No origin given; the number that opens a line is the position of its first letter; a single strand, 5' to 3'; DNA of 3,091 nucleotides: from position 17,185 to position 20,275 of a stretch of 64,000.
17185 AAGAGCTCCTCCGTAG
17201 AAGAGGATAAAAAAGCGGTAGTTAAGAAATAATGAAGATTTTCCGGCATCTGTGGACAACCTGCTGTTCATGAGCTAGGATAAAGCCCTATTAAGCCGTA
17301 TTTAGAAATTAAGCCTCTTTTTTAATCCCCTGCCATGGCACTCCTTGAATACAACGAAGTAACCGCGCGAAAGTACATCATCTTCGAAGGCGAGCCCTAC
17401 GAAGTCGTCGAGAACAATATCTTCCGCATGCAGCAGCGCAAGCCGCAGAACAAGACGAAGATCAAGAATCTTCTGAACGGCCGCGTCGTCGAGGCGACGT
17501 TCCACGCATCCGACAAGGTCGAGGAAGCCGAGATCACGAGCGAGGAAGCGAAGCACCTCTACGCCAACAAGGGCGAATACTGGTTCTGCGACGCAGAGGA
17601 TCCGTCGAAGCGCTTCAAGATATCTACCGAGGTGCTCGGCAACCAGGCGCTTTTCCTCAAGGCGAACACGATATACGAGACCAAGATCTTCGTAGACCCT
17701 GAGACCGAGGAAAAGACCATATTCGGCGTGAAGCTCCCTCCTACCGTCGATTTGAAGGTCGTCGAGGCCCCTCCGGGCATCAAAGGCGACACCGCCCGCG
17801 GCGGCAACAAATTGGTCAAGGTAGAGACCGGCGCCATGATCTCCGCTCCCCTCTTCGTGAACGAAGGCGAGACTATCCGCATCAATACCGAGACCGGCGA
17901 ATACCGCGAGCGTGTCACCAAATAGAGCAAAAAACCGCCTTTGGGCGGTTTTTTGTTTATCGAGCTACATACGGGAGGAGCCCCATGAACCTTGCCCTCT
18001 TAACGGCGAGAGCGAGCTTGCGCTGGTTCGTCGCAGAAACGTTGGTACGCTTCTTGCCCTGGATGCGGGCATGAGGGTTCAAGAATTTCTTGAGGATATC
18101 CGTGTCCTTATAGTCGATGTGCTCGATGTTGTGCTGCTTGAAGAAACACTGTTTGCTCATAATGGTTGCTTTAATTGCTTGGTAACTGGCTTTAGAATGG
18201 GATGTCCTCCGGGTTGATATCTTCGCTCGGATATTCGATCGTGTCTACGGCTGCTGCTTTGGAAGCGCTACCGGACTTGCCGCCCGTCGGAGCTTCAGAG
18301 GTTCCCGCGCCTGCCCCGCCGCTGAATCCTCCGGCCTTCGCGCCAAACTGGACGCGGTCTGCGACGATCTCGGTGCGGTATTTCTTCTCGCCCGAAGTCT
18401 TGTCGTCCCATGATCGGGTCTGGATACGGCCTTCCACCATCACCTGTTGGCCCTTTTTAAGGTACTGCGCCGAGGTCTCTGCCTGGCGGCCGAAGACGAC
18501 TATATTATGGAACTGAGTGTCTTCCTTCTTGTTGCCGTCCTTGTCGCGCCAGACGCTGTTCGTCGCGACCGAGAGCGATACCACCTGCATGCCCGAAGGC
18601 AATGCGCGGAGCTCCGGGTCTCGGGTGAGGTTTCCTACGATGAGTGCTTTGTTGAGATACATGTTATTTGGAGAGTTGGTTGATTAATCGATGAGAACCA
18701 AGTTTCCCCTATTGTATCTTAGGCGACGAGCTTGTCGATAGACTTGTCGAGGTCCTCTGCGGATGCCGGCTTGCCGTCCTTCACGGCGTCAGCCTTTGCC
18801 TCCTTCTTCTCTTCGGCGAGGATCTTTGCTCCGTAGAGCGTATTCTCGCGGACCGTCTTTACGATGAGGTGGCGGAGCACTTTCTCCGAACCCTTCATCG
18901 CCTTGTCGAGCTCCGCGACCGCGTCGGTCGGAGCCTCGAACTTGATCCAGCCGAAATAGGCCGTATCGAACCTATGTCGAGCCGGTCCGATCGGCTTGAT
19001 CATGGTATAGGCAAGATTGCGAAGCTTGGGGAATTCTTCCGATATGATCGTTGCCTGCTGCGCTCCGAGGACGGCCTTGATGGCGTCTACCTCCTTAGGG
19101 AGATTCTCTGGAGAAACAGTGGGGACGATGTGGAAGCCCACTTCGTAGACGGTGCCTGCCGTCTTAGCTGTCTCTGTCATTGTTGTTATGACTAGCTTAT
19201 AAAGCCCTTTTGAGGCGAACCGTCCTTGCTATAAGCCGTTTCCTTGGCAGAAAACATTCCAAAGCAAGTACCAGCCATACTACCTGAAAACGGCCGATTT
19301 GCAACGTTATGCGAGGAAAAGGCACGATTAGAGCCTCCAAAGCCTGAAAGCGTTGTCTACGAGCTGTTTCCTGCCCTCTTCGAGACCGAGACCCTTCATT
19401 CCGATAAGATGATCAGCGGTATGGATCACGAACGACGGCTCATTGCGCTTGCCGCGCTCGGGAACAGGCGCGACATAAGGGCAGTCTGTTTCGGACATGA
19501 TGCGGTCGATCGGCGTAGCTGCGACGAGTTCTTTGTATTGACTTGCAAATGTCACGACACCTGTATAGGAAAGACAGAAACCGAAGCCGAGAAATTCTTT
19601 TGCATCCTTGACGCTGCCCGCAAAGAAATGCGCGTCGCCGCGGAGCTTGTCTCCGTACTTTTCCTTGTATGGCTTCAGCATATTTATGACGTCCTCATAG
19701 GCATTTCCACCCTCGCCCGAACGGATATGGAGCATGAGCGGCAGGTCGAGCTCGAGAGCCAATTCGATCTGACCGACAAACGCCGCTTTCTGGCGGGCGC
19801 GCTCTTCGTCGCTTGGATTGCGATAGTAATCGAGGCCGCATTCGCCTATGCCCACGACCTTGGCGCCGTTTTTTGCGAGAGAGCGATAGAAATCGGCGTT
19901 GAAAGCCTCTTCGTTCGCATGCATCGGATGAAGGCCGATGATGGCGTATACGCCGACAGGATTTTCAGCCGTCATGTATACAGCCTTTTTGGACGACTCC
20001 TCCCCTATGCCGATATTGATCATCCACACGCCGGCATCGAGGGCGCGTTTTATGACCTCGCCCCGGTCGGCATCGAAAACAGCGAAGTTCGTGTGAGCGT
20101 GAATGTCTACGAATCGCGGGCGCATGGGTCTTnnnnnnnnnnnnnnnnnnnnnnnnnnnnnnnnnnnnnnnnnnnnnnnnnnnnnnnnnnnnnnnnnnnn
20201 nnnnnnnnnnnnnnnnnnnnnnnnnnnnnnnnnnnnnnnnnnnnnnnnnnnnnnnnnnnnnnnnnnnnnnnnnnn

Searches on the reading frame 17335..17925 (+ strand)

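Call 63: search_protein_families(library=pfam, proteins=[window:17335-17925:+], max_evalue=0.0001)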
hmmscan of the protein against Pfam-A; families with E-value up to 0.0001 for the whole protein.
window:17335-17925:+ (196 aa): 2 families
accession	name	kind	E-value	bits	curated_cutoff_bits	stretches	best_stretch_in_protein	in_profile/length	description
PF09285.17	Elong-fact-P_C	-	8.3e-23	80.3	25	1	138-193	1-56/56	Elongation factor P, C-terminal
PF08207.18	EFP_N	-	9.7e-10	38.7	23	1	15-62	11-58/58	Elongation factor P (EF-P) KOW-like domain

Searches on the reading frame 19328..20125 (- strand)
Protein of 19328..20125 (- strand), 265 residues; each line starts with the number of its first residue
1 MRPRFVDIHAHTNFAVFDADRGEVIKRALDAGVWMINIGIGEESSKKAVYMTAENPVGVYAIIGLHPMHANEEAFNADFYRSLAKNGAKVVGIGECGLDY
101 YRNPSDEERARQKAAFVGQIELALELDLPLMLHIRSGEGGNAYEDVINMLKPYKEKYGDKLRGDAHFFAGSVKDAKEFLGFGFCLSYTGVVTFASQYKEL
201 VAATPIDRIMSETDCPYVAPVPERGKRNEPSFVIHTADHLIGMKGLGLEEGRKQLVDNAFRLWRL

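Call 63: search_protein_families(library=pfam, proteins=[window:19328-20125:-], max_evalue=0.0001)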
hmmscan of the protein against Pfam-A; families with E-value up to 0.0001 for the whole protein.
window:19328-20125:- (265 aa): 1 family
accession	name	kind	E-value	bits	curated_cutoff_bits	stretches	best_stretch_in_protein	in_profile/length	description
PF01026.27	TatD_DNase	-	4.9e-63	213.3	27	1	6-263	1-252/253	TatD related DNase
